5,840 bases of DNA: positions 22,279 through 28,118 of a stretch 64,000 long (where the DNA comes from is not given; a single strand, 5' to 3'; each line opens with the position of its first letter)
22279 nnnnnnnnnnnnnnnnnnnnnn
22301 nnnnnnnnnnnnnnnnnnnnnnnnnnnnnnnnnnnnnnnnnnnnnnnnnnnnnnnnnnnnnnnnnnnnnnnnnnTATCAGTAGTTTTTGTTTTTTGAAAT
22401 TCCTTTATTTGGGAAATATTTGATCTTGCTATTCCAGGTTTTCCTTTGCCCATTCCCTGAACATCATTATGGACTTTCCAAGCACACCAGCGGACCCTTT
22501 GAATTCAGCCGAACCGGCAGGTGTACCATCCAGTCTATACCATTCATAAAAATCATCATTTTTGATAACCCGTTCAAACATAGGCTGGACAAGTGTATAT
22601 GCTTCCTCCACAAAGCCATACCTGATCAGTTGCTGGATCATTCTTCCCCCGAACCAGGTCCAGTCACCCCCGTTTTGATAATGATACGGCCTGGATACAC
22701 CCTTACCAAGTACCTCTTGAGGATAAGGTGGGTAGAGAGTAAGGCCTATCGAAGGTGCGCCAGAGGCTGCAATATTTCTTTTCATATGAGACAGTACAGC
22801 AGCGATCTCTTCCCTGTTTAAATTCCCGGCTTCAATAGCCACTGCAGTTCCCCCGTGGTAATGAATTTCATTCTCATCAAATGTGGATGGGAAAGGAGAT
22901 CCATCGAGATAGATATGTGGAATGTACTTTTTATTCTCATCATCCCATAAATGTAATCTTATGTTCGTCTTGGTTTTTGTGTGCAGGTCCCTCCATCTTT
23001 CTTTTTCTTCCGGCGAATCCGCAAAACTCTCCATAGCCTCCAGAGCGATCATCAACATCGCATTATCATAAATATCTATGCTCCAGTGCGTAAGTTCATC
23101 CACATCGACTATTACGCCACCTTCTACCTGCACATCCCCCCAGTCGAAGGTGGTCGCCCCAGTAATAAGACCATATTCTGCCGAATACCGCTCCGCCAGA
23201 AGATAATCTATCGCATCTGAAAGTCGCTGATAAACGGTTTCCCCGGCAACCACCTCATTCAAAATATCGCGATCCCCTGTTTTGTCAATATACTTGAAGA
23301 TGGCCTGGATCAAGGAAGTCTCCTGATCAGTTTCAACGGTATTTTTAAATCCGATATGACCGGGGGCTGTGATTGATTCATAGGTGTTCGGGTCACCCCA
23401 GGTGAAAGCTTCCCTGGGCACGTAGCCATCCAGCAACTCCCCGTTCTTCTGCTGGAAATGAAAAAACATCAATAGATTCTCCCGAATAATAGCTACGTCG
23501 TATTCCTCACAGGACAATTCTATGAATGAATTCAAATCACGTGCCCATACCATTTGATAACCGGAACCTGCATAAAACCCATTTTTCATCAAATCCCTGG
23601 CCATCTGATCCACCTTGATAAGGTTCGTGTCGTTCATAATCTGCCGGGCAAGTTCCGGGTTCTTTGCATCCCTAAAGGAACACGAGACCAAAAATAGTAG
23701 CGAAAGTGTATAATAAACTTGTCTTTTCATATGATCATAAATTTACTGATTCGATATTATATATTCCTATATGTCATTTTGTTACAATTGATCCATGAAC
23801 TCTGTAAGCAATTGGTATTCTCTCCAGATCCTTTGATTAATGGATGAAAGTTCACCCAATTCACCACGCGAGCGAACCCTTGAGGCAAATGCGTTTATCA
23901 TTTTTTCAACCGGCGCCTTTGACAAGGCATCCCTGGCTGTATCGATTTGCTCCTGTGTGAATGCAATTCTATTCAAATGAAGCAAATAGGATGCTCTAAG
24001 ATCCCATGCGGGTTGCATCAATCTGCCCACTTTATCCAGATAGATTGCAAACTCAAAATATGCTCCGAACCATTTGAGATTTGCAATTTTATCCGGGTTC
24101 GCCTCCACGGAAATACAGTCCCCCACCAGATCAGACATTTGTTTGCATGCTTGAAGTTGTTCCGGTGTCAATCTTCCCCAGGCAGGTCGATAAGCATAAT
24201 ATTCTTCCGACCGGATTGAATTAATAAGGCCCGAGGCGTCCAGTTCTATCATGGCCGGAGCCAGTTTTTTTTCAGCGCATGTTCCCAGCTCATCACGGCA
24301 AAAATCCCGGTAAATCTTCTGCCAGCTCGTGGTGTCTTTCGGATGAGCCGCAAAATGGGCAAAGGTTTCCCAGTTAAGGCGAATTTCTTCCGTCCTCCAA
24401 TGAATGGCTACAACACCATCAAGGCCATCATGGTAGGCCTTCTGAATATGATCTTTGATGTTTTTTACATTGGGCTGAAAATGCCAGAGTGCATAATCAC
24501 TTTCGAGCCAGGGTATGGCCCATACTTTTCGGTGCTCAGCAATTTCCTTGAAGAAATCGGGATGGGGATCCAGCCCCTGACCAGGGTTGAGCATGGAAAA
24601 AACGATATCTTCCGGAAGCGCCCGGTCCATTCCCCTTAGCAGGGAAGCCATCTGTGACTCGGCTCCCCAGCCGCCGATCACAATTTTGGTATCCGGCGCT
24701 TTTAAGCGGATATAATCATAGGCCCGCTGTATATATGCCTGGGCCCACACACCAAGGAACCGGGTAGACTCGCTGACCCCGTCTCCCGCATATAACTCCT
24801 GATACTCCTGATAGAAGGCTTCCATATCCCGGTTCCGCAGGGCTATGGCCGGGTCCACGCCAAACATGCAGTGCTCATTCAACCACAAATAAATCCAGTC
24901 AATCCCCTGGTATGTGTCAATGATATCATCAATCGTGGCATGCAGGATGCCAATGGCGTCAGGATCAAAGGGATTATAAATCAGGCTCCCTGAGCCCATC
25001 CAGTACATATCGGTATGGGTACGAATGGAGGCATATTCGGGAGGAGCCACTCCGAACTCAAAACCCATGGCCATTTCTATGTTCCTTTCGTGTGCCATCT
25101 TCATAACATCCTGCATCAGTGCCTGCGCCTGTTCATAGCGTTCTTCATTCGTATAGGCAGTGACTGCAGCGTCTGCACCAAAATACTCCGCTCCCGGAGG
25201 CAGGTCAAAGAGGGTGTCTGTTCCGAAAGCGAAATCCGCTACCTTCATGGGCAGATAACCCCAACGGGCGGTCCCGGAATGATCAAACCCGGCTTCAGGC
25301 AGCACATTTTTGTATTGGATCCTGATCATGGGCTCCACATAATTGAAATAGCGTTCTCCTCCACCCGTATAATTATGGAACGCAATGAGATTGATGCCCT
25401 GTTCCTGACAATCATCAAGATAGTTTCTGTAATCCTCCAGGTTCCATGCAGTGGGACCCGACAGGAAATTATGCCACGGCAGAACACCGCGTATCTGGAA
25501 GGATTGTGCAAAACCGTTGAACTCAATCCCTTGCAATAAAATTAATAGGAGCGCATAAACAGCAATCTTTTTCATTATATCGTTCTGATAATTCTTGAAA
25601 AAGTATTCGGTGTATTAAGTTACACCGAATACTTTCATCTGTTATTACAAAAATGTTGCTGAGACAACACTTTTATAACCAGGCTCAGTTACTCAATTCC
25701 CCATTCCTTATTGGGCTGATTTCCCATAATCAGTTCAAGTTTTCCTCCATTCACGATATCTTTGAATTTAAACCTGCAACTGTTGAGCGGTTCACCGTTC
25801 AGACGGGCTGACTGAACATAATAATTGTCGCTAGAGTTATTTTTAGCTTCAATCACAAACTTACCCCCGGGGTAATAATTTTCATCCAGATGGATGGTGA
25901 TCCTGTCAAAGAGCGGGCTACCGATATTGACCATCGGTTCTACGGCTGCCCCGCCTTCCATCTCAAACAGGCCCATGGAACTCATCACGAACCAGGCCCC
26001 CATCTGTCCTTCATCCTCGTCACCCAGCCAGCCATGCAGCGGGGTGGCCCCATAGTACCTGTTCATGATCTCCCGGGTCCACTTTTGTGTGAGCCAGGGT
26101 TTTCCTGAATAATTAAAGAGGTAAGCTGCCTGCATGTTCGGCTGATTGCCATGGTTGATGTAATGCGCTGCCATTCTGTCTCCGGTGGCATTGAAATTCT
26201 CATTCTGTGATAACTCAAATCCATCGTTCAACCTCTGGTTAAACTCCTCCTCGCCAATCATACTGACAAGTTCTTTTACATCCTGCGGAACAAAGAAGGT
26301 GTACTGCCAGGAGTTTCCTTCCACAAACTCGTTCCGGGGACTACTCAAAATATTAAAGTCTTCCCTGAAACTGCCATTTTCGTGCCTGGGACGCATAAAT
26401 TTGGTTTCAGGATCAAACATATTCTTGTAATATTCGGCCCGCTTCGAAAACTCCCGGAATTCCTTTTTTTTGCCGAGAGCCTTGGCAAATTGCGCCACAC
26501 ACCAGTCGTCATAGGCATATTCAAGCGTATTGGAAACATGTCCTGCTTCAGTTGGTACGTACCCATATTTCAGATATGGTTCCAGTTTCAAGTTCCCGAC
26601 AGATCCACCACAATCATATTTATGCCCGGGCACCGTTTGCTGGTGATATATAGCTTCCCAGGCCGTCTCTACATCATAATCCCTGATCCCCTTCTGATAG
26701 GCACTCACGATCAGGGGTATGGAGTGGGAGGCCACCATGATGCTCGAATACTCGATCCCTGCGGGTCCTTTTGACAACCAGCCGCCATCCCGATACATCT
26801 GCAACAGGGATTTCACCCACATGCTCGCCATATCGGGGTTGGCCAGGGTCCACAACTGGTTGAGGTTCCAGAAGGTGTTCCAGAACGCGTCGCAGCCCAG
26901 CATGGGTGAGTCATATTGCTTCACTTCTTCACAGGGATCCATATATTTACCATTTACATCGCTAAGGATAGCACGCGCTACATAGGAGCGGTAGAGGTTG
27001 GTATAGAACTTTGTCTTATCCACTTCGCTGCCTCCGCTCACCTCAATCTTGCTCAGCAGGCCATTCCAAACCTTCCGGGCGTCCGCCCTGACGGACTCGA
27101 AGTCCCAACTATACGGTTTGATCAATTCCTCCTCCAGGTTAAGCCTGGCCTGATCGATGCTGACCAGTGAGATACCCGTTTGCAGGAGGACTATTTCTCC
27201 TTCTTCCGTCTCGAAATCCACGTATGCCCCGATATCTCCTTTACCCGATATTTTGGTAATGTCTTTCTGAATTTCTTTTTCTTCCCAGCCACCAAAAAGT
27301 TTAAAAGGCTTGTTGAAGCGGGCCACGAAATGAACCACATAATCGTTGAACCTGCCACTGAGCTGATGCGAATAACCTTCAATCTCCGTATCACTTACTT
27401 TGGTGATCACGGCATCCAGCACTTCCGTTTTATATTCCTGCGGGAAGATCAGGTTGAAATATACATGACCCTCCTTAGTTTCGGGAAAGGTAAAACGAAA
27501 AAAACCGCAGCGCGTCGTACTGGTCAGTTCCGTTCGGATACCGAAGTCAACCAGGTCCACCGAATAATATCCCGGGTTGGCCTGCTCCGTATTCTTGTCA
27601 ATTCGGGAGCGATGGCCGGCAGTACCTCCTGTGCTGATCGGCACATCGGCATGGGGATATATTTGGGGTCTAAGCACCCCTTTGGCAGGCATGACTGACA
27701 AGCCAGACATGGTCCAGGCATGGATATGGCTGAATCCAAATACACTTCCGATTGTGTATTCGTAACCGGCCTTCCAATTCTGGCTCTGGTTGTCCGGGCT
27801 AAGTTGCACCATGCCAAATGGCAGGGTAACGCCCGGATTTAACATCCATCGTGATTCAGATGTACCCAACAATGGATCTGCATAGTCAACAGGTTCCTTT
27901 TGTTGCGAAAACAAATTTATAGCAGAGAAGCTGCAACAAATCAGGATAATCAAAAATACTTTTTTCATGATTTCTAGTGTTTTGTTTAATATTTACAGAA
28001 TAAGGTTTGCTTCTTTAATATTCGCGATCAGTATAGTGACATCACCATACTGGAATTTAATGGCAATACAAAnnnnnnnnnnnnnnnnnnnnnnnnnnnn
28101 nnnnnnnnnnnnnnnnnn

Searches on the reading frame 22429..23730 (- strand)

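Call 8: search_protein_families(library=pfam, proteins=[window:22429-23730:-], max_evalue=0.001)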
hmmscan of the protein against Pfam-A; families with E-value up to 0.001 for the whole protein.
window:22429-23730:- (433 aa): 2 families
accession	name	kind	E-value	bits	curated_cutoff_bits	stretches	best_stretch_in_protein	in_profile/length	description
PF06202.20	GDE_C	-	6.4e-07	29.1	21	1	135-387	81-327/367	Amylo-alpha-1,6-glucosidase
PF17167.11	Glyco_hydro_94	-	5.4e-06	25.8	27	1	78-323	67-303/420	Glycosyl hydrolase 94 superfamily, catalytic domain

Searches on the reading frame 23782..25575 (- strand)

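Call 8: search_protein_families(library=pfam, proteins=[window:23782-25575:-], max_evalue=0.001)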
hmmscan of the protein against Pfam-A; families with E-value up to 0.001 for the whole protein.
window:23782-25575:- (597 aa): 0 families

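Call 48: search_protein_families(library=pfam, proteins=[window:23782-25575:-], max_evalue=0.01)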
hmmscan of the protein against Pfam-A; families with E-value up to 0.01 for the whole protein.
window:23782-25575:- (597 aa): 1 family
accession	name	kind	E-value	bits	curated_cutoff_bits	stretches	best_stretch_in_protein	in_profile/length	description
PF02638.21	GHL10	-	0.008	15.8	27.9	0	142-229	60-159/311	Glycosyl hydrolase-like 10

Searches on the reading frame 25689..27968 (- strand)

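Call 8: search_protein_families(library=pfam, proteins=[window:25689-27968:-], max_evalue=0.001)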
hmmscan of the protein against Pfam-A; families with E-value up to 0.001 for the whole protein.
window:25689-27968:- (759 aa): 2 families
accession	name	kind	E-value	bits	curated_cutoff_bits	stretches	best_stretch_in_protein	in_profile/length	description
PF07971.18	Glyco_hydro_92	-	2.1e-155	518.7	24.6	1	273-750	1-464/464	Glycosyl hydrolase family 92 catalytic domain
PF17678.7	Glyco_hydro_92N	-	6.9e-59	200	34.5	1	29-267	1-236/236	Glycosyl hydrolase family 92 N-terminal domain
